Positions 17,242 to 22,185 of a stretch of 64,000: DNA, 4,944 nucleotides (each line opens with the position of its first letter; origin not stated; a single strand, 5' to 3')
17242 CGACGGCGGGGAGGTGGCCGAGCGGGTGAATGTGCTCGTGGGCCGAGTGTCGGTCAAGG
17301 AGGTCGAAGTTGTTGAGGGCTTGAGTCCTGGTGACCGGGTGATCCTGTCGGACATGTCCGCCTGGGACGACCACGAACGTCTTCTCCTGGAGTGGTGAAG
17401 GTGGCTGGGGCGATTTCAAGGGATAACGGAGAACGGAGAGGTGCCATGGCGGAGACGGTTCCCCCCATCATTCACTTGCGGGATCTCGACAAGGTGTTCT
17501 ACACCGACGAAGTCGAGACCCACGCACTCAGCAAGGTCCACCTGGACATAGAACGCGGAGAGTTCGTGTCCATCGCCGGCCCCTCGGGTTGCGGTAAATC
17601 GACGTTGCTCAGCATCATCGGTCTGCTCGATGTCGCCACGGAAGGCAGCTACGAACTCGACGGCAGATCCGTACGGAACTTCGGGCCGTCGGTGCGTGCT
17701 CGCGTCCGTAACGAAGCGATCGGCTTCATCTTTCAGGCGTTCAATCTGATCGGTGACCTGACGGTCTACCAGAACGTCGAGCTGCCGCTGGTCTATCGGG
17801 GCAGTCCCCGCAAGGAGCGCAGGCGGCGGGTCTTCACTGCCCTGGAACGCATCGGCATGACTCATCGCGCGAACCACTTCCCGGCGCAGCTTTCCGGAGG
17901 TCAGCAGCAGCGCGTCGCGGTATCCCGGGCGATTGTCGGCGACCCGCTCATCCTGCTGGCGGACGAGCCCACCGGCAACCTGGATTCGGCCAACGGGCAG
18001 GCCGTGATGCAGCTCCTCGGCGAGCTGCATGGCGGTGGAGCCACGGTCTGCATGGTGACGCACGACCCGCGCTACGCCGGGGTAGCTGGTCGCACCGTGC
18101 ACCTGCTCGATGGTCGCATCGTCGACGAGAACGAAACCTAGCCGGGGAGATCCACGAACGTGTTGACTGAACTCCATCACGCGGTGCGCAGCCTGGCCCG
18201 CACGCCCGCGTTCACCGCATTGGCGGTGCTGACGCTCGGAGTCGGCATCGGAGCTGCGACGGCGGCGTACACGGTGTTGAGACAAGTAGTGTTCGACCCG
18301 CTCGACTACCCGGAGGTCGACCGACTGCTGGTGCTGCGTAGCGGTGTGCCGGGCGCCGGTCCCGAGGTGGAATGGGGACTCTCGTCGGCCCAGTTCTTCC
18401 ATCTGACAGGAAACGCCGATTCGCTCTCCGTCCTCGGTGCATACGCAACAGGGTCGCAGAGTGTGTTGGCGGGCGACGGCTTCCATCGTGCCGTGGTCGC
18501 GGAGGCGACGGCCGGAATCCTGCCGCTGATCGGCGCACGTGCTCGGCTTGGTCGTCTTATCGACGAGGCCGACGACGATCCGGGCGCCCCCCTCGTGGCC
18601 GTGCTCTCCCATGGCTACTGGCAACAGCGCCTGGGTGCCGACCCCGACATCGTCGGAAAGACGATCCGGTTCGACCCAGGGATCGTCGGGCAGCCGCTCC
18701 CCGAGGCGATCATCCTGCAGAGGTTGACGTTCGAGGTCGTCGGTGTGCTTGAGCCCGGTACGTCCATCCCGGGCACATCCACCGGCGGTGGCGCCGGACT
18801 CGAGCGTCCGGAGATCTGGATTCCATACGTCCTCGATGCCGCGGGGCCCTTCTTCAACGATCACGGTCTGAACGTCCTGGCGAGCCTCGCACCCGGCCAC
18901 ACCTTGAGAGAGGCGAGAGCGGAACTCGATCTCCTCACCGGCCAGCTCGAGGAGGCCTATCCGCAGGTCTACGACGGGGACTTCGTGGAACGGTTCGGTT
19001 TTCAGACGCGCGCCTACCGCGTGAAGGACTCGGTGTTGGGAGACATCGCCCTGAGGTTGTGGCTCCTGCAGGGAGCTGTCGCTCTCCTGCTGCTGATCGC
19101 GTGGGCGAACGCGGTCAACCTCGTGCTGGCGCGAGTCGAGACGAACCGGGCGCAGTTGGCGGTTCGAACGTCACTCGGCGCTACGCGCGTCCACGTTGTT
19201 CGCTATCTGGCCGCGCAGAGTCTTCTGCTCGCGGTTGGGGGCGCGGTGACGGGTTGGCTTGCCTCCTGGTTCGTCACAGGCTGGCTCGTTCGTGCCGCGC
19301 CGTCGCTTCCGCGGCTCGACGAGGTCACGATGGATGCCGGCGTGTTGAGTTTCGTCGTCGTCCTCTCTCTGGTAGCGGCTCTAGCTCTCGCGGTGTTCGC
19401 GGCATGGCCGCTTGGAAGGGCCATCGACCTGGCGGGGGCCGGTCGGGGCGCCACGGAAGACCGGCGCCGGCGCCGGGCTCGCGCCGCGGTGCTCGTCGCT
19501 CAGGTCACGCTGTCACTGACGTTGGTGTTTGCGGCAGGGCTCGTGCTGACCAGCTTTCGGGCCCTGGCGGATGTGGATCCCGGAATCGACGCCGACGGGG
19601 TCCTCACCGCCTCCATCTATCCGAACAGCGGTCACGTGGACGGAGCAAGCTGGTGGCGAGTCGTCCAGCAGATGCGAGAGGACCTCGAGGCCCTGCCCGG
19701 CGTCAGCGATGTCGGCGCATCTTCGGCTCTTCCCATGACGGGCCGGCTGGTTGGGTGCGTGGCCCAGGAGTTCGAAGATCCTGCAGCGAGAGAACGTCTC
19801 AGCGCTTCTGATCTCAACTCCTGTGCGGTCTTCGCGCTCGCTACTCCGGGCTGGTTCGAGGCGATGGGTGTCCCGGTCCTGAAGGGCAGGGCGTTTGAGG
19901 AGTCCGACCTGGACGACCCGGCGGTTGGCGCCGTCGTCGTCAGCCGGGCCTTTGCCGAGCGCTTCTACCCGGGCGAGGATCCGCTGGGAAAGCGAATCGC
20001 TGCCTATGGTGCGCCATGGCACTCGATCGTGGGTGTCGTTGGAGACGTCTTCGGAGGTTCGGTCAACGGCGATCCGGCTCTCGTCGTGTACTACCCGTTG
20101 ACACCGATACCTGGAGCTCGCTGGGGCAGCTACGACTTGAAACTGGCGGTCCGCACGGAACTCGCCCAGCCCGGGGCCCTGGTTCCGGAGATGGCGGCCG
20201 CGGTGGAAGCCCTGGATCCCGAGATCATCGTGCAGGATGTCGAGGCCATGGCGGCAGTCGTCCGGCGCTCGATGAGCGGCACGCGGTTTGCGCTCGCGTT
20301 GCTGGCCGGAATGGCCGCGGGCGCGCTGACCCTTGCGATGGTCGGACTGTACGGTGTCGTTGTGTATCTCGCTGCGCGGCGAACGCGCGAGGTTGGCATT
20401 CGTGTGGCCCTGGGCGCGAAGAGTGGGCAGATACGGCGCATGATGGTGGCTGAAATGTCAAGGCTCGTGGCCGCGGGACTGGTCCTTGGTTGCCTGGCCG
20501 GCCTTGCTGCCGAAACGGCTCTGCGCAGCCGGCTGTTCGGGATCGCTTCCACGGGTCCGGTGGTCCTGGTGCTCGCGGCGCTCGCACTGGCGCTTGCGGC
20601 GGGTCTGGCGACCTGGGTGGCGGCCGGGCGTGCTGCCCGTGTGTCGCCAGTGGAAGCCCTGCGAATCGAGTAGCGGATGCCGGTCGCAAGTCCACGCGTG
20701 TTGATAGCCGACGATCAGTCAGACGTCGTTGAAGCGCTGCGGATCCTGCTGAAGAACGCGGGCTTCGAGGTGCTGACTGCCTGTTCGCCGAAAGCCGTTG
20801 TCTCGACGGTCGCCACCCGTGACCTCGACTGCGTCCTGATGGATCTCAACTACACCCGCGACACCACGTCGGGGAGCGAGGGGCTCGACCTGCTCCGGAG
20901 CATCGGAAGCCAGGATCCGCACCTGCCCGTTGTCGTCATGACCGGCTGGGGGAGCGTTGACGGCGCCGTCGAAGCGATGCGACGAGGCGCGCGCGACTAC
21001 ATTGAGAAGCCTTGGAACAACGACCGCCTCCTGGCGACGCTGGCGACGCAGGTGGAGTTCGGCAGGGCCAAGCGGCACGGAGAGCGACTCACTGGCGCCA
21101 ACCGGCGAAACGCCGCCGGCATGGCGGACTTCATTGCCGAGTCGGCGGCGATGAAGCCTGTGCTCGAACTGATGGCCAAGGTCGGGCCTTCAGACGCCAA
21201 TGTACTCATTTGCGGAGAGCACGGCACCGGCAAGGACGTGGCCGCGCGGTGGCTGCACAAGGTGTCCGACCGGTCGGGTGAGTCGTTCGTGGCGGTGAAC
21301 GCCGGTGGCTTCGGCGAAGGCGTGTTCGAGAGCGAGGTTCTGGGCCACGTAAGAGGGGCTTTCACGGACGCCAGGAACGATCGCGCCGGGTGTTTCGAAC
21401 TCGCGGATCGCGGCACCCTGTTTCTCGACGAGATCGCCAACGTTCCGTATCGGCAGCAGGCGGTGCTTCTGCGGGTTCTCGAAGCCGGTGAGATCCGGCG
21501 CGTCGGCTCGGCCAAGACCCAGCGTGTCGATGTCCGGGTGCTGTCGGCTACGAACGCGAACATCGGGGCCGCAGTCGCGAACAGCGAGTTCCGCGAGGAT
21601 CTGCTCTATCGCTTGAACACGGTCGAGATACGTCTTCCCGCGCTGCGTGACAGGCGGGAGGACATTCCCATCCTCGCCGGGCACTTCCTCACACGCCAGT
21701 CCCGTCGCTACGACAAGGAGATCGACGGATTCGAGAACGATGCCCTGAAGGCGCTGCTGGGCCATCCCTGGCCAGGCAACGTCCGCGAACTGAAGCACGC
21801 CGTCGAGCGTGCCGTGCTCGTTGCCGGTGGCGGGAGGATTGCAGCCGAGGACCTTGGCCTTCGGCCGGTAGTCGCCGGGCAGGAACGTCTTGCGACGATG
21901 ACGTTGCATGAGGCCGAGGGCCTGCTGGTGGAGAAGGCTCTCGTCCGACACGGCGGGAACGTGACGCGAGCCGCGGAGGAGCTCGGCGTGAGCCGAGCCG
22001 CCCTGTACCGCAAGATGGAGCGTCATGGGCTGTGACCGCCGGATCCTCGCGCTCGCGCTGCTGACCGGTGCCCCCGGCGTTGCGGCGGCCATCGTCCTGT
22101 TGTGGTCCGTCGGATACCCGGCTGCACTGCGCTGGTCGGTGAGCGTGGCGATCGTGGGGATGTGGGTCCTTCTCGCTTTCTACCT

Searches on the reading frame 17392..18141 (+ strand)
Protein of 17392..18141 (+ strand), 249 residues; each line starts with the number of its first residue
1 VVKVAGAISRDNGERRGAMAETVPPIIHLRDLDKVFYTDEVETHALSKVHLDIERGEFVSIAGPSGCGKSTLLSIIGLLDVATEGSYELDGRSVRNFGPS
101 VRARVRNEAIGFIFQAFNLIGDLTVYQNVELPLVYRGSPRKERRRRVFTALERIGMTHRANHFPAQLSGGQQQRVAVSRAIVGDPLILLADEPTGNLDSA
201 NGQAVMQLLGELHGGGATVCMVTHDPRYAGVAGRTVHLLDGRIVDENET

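Call 8: search_protein_families(library=pfam, proteins=[window:17392-18141:+])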
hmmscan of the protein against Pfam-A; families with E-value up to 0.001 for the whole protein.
window:17392-18141:+ (249 aa): 2 families
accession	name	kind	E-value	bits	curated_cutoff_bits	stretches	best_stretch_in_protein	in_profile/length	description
PF00005.33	ABC_tran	-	1.6e-30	106.9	25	1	46-194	1-136/137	ABC transporter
PF13304.12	AAA_21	-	4.4e-05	24.1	27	0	59-94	2-41/304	AAA domain, putative AbiEii toxin, Type IV TA system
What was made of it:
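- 17392..18141 (+): MacB/LolD-type ABC ATPase. This is the longest ORF; relatives are called about 18 codons shorter. Pfam ABC_tran (call 8).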

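Call 32: search_protein_families(library=ncbifam, proteins=[window:17392-18141:+])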
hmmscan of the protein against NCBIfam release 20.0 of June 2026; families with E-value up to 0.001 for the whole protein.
window:17392-18141:+ (249 aa): 185 families (the best 25 are shown)
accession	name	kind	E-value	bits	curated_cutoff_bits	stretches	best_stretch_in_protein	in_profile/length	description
NF038007.1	ABC_ATP_DarD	equivalog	2.6e-74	249.3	375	1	27-243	2-218/218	darobactin export ABC transporter ATP-binding protein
NF007826.0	PRK10535.1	equivalog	1.5e-65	221.7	966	1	25-247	3-225/648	macrolide ABC transporter ATP-binding protein/permease MacB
TIGR02673.1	FtsE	equivalog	3.5e-59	200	264.85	1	32-241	4-213/214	cell division ATP-binding protein FtsE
TIGR02211.1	LolD_lipo_ex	equivalog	1.1e-58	198.3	307.75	1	26-244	1-220/221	lipoprotein-releasing ABC transporter ATP-binding protein LolD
TIGR03608.1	L_ocin_972_ABC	subfamily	3.9e-58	196.3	254.85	1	42-238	10-206/206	putative bacteriocin export ABC transporter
TIGR02982.1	heterocyst_DevA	subfamily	8.2e-57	192.3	295.8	1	26-243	1-219/220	ABC exporter ATP-binding subunit, DevA family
NF007879.0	PRK10584.1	equivalog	5e-55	186.7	336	1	26-246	6-227/228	putative ABC transporter ATP-binding protein YbbA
NF008639.0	PRK11629.1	equivalog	1.7e-54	184.7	360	1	27-246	7-227/234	lipoprotein-releasing ABC transporter ATP-binding protein LolD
TIGR03265.1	PhnT2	equivalog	2e-47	162.2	457.7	1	42-236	16-206/353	putative 2-aminoethylphosphonate ABC transporter ATP-binding protein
NF040933.2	ABC_arch_GlcV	equivalog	8.4e-46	156.5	450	1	27-240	3-217/357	glucose ABC transporter ATP-binding protein GlcV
NF007027.0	PRK09493.1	equivalog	9.5e-46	156.1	379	1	28-246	3-217/240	glutamine ABC transporter ATP-binding protein GlnQ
TIGR02314.1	ABC_MetN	equivalog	3.7e-44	151.1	499.7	1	26-226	1-201/343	methionine ABC transporter ATP-binding protein MetN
NF006987.0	PRK09452.1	equivalog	2.1e-42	145.1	482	1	20-244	11-227/378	spermidine/putrescine ABC transporter ATP-binding protein PotA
TIGR02315.1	ABC_phnC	equivalog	2.6e-42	144.9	266.1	1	26-245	1-226/243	phosphonate ABC transporter ATP-binding protein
TIGR00968.1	3a0106s01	subfamily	3.6e-41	141.2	342.75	1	42-244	12-210/237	sulfate ABC transporter ATP-binding protein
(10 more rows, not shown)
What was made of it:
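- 17392..18141 (+): NCBIfam hits DarD and MacB are below their cut-offs (call 32).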

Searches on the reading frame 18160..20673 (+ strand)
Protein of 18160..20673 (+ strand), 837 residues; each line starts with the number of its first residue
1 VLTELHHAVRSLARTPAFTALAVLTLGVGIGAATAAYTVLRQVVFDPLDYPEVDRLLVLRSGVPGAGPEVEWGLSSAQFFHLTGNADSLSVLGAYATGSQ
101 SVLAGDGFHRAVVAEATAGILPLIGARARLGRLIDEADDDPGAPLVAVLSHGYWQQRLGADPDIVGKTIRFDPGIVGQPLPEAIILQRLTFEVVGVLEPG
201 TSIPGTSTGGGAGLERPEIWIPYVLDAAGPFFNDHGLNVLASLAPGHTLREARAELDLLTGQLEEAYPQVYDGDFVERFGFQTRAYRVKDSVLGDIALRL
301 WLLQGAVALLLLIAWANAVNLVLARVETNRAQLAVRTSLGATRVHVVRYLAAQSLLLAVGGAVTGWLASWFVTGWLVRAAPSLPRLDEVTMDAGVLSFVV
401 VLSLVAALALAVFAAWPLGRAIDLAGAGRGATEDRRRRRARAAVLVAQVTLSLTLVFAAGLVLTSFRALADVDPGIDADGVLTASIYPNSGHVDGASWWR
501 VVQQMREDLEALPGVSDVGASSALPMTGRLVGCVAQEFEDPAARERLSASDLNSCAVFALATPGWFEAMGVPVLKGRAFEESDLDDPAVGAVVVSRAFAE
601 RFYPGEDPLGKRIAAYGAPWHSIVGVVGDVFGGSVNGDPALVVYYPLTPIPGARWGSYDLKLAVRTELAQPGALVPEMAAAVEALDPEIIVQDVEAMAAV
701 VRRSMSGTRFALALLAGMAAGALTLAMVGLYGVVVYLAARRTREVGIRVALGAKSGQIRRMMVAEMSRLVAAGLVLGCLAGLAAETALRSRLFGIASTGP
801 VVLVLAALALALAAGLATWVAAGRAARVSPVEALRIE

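Call 8: search_protein_families(library=pfam, proteins=[window:18160-20673:+])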
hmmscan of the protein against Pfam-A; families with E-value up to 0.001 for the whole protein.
window:18160-20673:+ (837 aa): 2 families
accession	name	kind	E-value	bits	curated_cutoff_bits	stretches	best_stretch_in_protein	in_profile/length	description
PF12704.14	MacB_PCD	-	1.3e-30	107.7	27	2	19-257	1-205/207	MacB-like periplasmic core domain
PF02687.27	FtsX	-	5.2e-22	78.6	25.5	2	718-830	3-120/120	FtsX-like permease C-terminal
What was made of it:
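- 18160..20673 (+): Duplicated MacB_PCD/FtsX permease of the ADOP family. Pfam (call 8).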

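Call 32: search_protein_families(library=ncbifam, proteins=[window:18160-20673:+])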
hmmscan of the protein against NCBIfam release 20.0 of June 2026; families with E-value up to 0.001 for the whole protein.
window:18160-20673:+ (837 aa): 2 families
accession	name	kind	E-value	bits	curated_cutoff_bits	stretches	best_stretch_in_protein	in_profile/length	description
TIGR03434.1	ADOP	subfamily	6.6e-191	636.4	622.3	1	2-837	2-803/803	ADOP family duplicated permease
NF007826.0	PRK10535.1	equivalog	1.9e-08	33.1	966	1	556-835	367-646/648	macrolide ABC transporter ATP-binding protein/permease MacB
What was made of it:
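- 18160..20673 (+): TIGR03434 scores 636.4 bits against a cut-off of 622.3 (call 32).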

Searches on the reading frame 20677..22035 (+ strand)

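Call 8: search_protein_families(library=pfam, proteins=[window:20677-22035:+])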
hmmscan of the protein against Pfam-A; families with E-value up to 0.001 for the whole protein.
window:20677-22035:+ (452 aa): 10 families
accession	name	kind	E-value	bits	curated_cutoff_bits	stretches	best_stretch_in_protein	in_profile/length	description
PF00158.32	Sigma54_activat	-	8.4e-58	195.2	20.2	1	153-318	2-167/168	Sigma-54 interaction domain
PF25601.1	AAA_lid_14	-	8.5e-24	83.6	27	1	324-394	1-71/87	AAA+ ATPase lid domain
PF00072.30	Response_reg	-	1e-22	80.8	30.2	1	8-122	1-110/111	Response regulator receiver domain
PF14532.12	Sigma54_activ_2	-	1.2e-15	58.4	25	1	154-323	2-138/138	Sigma-54 interaction domain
PF02954.25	HTH_8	-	6.5e-12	45.4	22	1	411-449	3-41/42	Bacterial regulatory protein, Fis family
PF01078.27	Mg_chelatase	-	0.00012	21.9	20.3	0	235-294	97-158/207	Magnesium chelatase, subunit ChlI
PF00004.35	AAA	-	0.00035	21.5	21.2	1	176-293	1-109/131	ATPase family associated with various cellular activities (AAA)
PF05690.20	ThiG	-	0.00046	20.1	23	1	11-105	106-198/247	Thiazole biosynthesis protein ThiG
PF13556.12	HTH_30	-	0.00094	19.4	27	0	421-449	7-35/59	PucR C-terminal helix-turn-helix domain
PF00493.29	MCM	-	0.00094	18.8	23.3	0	172-297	56-176/224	MCM P-loop domain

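Call 32: search_protein_families(library=ncbifam, proteins=[window:20677-22035:+])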
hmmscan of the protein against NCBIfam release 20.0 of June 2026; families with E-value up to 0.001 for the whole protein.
window:20677-22035:+ (452 aa): 87 families (the best 25 are shown)
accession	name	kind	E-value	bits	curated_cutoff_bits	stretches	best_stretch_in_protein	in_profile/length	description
TIGR02915.1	PEP_resp_reg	equivalog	2.9e-109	365.9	502.6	1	8-452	1-444/445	PEP-CTERM-box response regulator transcription factor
NF008469.0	PRK11361.1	equivalog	2.3e-101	339.8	714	1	5-451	4-455/461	acetoacetate metabolism transcriptional regulator AtoC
NF051870.1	NAssimRespRegNtrX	equivalog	2e-99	333.5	600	1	8-451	4-451/452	nitrogen assimilation response regulator NtrX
NF007689.0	PRK10365.1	equivalog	2.1e-98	330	760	1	8-449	8-441/441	sigma-54-dependent response regulator transcription factor ZraR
TIGR01818.1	ntrC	equivalog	7.8e-98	328.2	558.6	1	8-393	1-377/463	nitrogen regulation protein NR(I)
NF041946.1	LuxO_transreg_Vib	equivalog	8.9e-92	308.3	800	1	13-391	4-374/463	quorum-sensing sigma-54 dependent transcriptional regulator LuxO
NF011695.0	PRK15115.1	equivalog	1.6e-89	300.7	763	1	5-452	6-438/445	two-component system response regulator GlrR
NF049963.1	RespRegFlgRCampy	domain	5.6e-85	285.8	750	1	10-450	5-427/429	fla regulon two-component system response regulator FlgR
NF041552.1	TF_PrdR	equivalog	1.1e-84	284.9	795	1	144-450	261-576/577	sigma-54 dependent transcriptional regulator PrdR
NF008176.1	PRK10923.1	equivalog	9.6e-84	281.6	620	1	7-393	5-381/469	nitrogen regulation protein NR(I)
TIGR01817.1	nifA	equivalog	3.3e-83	280.3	528.85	1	134-408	179-453/534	nif-specific transcriptional activator NifA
NF003451.0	PRK05022.1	equivalog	2.2e-82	277.4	476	1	133-451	173-509/512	nitric oxide reductase transcriptional regulator NorR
NF038308.1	RNA_repair_RtcR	equivalog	7.9e-79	265.9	650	1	95-393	124-432/530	RNA repair transcriptional activator RtcR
NF050807.1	TransRegFlbDCaul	equivalog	4.9e-78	263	750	1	149-395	117-363/454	sigma-54-dependent transcriptional regulator FlbD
TIGR02974.1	phageshock_pspF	equivalog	2.4e-73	247.3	443.55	1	153-405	2-255/336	phage shock protein operon transcriptional activator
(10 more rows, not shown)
